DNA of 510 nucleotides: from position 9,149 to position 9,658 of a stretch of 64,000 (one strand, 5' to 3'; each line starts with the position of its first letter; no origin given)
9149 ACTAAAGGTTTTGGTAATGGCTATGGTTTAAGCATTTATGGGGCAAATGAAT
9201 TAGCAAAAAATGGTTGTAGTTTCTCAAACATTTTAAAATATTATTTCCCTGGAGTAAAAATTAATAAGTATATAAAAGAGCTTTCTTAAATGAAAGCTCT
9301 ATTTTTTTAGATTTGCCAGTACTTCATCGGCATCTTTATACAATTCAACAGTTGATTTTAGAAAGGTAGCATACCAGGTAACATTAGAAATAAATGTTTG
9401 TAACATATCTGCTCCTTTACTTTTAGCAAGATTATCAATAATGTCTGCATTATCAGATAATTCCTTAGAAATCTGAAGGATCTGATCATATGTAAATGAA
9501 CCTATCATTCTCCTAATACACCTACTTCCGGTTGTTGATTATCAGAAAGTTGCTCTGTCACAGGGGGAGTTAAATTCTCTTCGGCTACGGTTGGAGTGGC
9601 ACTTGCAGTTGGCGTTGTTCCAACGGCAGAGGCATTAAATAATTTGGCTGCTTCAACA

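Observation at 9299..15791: Stripped-down T7SSb-like locus: essC + yukD/esaB + two tiny helical proteins, with no essB, esaA or essA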

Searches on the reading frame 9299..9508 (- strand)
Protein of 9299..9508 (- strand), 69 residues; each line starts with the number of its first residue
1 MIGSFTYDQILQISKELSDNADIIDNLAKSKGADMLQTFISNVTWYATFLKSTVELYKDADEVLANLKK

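Call 4: search_protein_families(library=pfam, proteins=[window:9299-9508:-], max_evalue=0.1)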
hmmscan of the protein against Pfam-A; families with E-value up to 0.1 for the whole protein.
window:9299-9508:- (69 aa): 1 family
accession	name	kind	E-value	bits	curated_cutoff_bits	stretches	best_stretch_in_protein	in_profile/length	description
PF14278.11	TetR_C_8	-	0.029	14.9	26.1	1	7-45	4-42/103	Transcriptional regulator C-terminal region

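Call 5: search_protein_families(library=ncbifam, proteins=[window:9299-9508:-], max_evalue=0.1)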
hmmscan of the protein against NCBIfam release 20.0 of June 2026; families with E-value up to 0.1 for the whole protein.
window:9299-9508:- (69 aa): 1 family
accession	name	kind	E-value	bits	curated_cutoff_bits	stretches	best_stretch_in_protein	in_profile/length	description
NF035934.1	ESAT6_2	subfamily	0.022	15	100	1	35-65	60-90/96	pore-forming ESAT-6 family protein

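Call 22: search_solved_structures(query=A3, max_evalue=10)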
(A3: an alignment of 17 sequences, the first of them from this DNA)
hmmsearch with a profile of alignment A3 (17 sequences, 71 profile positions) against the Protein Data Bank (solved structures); distinct sequences matched with E-value up to 10: 10.
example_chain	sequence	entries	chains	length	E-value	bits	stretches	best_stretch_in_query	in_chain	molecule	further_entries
9rvy_A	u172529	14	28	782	0.099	16.2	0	22-56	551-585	Protein bicaudal D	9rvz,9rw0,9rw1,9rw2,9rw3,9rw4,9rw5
8ec3_A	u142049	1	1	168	0.28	14.7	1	5-37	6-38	Fibronectin-binding protein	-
1sr2_A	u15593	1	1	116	0.43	14.1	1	21-50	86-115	Putative sensor-like histidine kinase yojN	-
1zke_A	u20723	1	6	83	0.48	14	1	7-40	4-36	Hypothetical protein HP1531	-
7jh6_A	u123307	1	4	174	0.48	14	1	2-44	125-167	Two-domain di-Zn(II) and porphyrin-binding protein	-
9g69_A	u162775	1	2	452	0.48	14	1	31-55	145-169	Phosphoglucosamine mutase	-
8a3k_UNK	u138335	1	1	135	1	12.9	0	8-52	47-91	sc-apCC-4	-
9sob_J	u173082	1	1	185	1.1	12.9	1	6-34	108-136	Nuclear pore complex protein NUP62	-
6z35_A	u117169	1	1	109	2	12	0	2-32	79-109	Maquette 2-1ip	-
9r1k_A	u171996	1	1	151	8.7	9.9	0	8-45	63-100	sc-apCC-4-A7F-1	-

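Call 44: find_homologous_proteins(query=A3, max_evalue=0.001)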
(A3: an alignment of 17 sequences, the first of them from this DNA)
Query A3 (17 sequences) (69 aa, profile of the alignment): 581 proteins with E <= 0.001 among 1184 candidates; the best 120 are listed.
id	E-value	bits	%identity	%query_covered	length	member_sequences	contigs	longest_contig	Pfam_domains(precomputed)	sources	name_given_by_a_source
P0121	2.3e-31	126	44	99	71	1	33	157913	-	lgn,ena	-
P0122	2.5e-31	125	43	99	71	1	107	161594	-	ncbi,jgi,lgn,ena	-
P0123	2.8e-31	125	43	99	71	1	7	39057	-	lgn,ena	-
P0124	3.6e-31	125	43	99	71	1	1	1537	-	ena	-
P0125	3.9e-31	125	43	99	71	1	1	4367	-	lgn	-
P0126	4.3e-31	125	41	99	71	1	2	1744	-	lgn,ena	-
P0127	8.5e-31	124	43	99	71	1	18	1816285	-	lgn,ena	-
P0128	1.3e-30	123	46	99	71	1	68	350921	-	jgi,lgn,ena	-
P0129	1.3e-30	123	45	100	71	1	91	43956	-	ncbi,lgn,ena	-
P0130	2.0e-30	123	46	99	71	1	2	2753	-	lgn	-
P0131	2.1e-30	123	41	99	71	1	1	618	-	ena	-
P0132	2.7e-30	122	46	99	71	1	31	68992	-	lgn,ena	-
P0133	6.3e-30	121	41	99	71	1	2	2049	-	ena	-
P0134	7.1e-30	121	44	99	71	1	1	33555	-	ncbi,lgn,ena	-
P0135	8.3e-30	121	46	99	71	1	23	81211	-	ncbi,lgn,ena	-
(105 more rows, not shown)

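Call 57: search_protein_families(library=phrogs, proteins=[window:9302-9508:-], max_evalue=0.01)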
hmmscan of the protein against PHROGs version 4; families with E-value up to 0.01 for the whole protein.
window:9302-9508:- (69 aa): 1 family
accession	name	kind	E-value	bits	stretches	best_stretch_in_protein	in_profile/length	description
phrog_37283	-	unknown function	0.0055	16.8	1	10-60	285-335/386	-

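Call 58: predict_structure(alignment_id=A7)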
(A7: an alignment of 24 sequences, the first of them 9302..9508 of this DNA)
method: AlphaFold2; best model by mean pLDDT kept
length: 69 residues; sequences in the alignment: 24
mean_pLDDT: 96.3   pTM: 0.78
mean pLDDT of the five models: 96.3, 95.8, 95.4, 95.0, 94.1
residues with pLDDT >= 90: 67; 70-90: 2; 50-70: 0; < 50: 0
segments of 3 or more residues with pLDDT < 50: none
pLDDT, mean of each block of 10 residues (from residue 1): 95 98 96 93 98 98 96
secondary structure, 60 per line:
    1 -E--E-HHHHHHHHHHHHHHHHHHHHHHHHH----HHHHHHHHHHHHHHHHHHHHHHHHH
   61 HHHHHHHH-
elements in order: H7-31 H36-68

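Call 60: search_protein_representatives(alignment_id=A7)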
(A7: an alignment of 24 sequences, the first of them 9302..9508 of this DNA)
Query: 24 sequences, 71 profile positions. Proteins with E-value up to 0.001 (for the whole library): 96; up to 1e-10: 47; up to 1e-30: 1. The best 96 are listed.
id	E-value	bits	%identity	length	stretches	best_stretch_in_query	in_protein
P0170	5.2e-33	129.1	-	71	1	1-71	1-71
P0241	6.4e-27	109.6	-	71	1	1-68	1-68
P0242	6.3e-25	103.2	-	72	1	1-70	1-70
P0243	1.7e-24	101.9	-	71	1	1-71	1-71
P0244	3.4e-24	100.9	-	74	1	1-70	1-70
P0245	6.4e-24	100.0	-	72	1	1-70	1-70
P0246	1.3e-22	95.8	-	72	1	1-71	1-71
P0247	8.2e-21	90.1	-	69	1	1-69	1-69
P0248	1.0e-20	89.7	-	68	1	1-68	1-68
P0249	2.7e-20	88.4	-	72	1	1-71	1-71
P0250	3.1e-20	88.2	-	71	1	1-71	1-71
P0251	1.0e-19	86.5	-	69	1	1-69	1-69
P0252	2.5e-19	85.3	-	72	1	1-71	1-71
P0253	1.7e-18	82.6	-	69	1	1-68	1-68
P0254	2.1e-18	82.4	-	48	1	1-48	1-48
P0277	7.2e-13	64.6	-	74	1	1-70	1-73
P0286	9.6e-11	57.8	-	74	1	1-70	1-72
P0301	8.2e-08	48.4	-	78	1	1-69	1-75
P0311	1.5e-06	44.3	-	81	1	1-71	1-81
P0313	3.1e-06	43.4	-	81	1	1-70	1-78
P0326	1.6e-04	37.9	-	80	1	1-70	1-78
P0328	2.2e-04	37.4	-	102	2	34-67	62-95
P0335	8.6e-04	35.5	-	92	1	1-32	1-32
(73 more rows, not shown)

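Call 62: fold_search(model_id=the predicted structure, library=pdb)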
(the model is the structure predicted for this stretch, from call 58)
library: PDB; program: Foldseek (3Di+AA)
matches with E <= 10: 95; with E <= 0.001: 0
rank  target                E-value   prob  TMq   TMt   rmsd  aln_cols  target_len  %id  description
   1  4j7k_C                9.8e-01  0.77  0.66  0.52   4.8        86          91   16  The crystal structure of a secreted protein EsxB (Mutant E54Q) from Bacillus anthracis str. Sterne (released 2013-03-06)
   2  4j10_A                9.8e-01  0.75  0.66  0.53   4.9        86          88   16  The crystal structure of a secreted protein ESXB (SeMet-labeled) from Bacillus anthracis str. Sterne (released 2013-02-13)
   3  4j7k_A                9.8e-01  0.75  0.66  0.52   4.9        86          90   16  The crystal structure of a secreted protein EsxB (Mutant E54Q) from Bacillus anthracis str. Sterne (released 2013-03-06)
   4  4j10_B                1.0e+00  0.90  0.69  0.59   4.0        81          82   14  The crystal structure of a secreted protein ESXB (SeMet-labeled) from Bacillus anthracis str. Sterne (released 2013-02-13)
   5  2vrz_B                1.0e+00  0.47  0.52  0.43   4.9        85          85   12  Structural analysis of homodimeric staphylococcal aureus EsxA (released 2008-08-26)
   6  1f4n_A                1.1e+00  0.92  0.67  0.77   2.3        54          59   17  C2 CRYSTAL STRUCTURE OF ALA2ILE2-6, A VERSION OF ROP WITH A REPACKED HYDROPHOBIC CORE AND A NEW FOLD. (released 2001-01-10)
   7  4j41_B                1.1e+00  0.75  0.64  0.53   4.3        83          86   17  The crystal structure of a secreted protein EsxB (Mutant P67A) from Bacillus anthracis str. Sterne (released 2013-02-20)
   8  2vs0_B                1.1e+00  0.35  0.47  0.41   4.8        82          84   12  Structural analysis of homodimeric staphylococcal aureus virulence factor EsxA (released 2008-08-26)
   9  5zhy_E                1.2e+00  0.92  0.72  0.58   3.0        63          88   19  Structural characterization of the HCoV-229E fusion core (released 2018-06-06)
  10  4j11_C                1.2e+00  0.72  0.68  0.53   4.8        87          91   16  The crystal structure of a secreted protein ESXB (wild-type, in P21 space group) from Bacillus anthracis str. sterne (released 2013-02-13)
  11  1f4m_D                1.4e+00  0.89  0.67  0.79   2.2        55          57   16  P3(2) CRYSTAL STRUCTURE OF ALA2ILE2-6, A VERSION OF ROP WITH A REPACKED HYDROPHOBIC CORE AND A NEW FOLD. (released 2001-01-10)
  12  1f4m_F                1.5e+00  0.89  0.66  0.82   1.4        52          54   15  P3(2) CRYSTAL STRUCTURE OF ALA2ILE2-6, A VERSION OF ROP WITH A REPACKED HYDROPHOBIC CORE AND A NEW FOLD. (released 2001-01-10)
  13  4j41_A                1.5e+00  0.69  0.62  0.50   4.4        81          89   16  The crystal structure of a secreted protein EsxB (Mutant P67A) from Bacillus anthracis str. Sterne (released 2013-02-20)
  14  4j7j_A                1.6e+00  0.66  0.64  0.52   4.1        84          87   12  The crystal structure of a secreted protein EsxB (Mutant G53A) from Bacillus anthracis str. Sterne (released 2013-03-06)
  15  4j7j_B                1.6e+00  0.66  0.64  0.52   3.7        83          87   12  The crystal structure of a secreted protein EsxB (Mutant G53A) from Bacillus anthracis str. Sterne (released 2013-03-06)
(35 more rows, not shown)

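Call 63: search_protein_families(library=pfam, proteins=[P0328, P0313, P0326, P0311, P0301, P0286, P0335, P0277], max_evalue=0.1)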
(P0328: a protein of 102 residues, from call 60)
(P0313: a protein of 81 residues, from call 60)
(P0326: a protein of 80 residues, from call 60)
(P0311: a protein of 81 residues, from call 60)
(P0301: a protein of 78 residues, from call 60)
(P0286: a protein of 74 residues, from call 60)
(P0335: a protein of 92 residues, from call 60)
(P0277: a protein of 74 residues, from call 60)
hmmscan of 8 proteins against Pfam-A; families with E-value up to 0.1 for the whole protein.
P0328 (102 aa): 7 families
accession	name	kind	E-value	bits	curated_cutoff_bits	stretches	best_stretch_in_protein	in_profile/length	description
PF06013.18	WXG100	-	6.4e-13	49.2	27.3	1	6-90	2-86/86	Proteins of 100 residues with WXG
PF02646.22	RmuC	-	0.00017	21.3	26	1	47-101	225-279/291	RmuC family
PF00431.26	CUB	-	0.013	16.2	21.4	1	4-67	39-98/110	CUB domain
PF05778.17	Apo-CIII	-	0.049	13.7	34.1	0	28-70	23-66/69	Apolipoprotein CIII (Apo-CIII)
PF15294.11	Leu_zip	-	0.053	13.5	28.2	1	10-88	149-227/275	Leucine zipper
PF07889.17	DUF1664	-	0.066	13.7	34.6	0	2-78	40-117/124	Protein of unknown function (DUF1664)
PF09660.15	DUF2397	-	0.066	12.5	28.5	1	28-89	116-178/483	Protein of unknown function (DUF2397)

P0313 (81 aa): 2 families
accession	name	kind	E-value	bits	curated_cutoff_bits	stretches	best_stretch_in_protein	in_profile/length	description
PF07160.18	SKA1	-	0.051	13.8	29.6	1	1-28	147-174/243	Spindle and kinetochore-associated protein 1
PF17035.10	BET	-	0.063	13.8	24.5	0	2-25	14-37/64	Bromodomain extra-terminal - transcription regulation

P0326 (80 aa): 2 families
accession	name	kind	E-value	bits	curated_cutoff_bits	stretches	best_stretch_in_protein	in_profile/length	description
PF13747.11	DUF4164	-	0.0075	17.1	27.2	0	41-79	3-41/89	Domain of unknown function (DUF4164)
PF22746.1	SHOCT-like_DUF2089-C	-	0.053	13.6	27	0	67-77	19-29/32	SHOCT-like domain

P0311 (81 aa): 1 family
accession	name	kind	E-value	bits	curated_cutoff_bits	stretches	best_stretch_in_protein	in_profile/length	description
PF04513.17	Baculo_PEP_C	-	0.021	15.3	38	1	13-75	61-125/140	Baculovirus polyhedron envelope protein, PEP, C terminus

P0301 (78 aa): 1 family
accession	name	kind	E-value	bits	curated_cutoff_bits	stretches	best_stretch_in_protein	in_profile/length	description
PF17104.11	YBL010C_LAA2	-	0.028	15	24.7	1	4-58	235-289/292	YBL010C/LAA2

P0286 (74 aa): 0 families

P0335 (92 aa): 6 families
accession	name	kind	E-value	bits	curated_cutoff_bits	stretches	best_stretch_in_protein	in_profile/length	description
PF12639.13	Colicin-DNase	-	0.0056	17.9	25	1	30-55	31-56/96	DNase/tRNase domain of colicin-like bacteriocin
PF10073.14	GapR_DNA-bd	-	0.032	14.3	22.6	1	15-41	3-29/72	GapR-like, DNA-binding domain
PF24989.1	DUF7776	-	0.058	14.3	27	1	12-52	4-44/70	Domain of unknown function (DUF7776)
PF02671.26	PAH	-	0.058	13.5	21.3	0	6-56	2-45/45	Paired amphipathic helix repeat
PF23352.1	IFT52_central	-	0.075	13.8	27.9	0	36-73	3-40/81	IFT52 central domain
PF00298.24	Ribosomal_L11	-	0.085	13.7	21.4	0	2-18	27-43/69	Ribosomal protein L11, RNA binding domain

P0277 (74 aa): 0 families

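Call 67: find_encoding_contigs(protein=P0328, flank=10000, max_places=3)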
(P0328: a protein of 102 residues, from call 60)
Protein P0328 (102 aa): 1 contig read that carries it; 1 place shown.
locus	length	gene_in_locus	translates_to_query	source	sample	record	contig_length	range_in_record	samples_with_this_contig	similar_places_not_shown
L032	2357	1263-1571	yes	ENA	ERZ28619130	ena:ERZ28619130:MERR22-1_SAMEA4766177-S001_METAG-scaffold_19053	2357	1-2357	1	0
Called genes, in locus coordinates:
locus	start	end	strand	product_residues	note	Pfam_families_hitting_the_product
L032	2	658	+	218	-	?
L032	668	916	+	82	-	-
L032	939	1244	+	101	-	PF06013:WXG100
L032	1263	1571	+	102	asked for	PF06013:WXG100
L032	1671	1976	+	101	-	PF13780:DUF4176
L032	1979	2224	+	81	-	-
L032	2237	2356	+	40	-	?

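Call 70: find_encoding_contigs(protein=P0313, flank=10000, max_places=2)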
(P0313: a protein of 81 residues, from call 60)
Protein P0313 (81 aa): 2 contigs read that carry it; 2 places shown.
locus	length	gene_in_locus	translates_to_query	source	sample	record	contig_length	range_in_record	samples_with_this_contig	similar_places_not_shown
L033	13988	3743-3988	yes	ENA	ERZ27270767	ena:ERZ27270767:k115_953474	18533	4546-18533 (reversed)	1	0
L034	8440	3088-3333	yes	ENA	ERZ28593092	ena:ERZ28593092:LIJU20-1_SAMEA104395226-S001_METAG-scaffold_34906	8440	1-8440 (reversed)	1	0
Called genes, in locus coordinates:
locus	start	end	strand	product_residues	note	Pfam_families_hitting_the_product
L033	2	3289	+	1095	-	?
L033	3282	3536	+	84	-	-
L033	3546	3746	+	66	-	-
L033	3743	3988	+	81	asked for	-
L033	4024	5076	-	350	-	PF08486:SpoIID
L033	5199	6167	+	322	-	PF07751:Abi_2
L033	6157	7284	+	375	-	PF00089:Trypsin, PF13365:Trypsin_2, PF00595:PDZ, PF13180:PDZ_2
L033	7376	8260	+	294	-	PF01545:Cation_efflux, PF16916:ZT_dimer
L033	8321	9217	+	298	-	PF04018:VCA0040-like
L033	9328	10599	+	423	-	PF01520:Amidase_3, PF23473:LysM3_LYK4_5 (faint), PF23462:LysM3_NFP (faint), PF23457:LysM2_NFP (faint), PF23446:LysM1_NFP_LYK (faint), PF23472:LysM2_CERK1_LYK3_4_5 (faint), PF01476:LysM, PF01476:LysM, +1 more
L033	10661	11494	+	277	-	PF01476:LysM, PF18681:DUF5634 (faint), PF22310:NMB0315_dom_I (faint), PF23446:LysM1_NFP_LYK (faint), PF23457:LysM2_NFP (faint), PF23462:LysM3_NFP (faint), PF23472:LysM2_CERK1_LYK3_4_5 (faint), PF01476:LysM, +2 more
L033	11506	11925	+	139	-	-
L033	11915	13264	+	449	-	PF01471:PG_binding_1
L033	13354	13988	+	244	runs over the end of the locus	-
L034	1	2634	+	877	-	?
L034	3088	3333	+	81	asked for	-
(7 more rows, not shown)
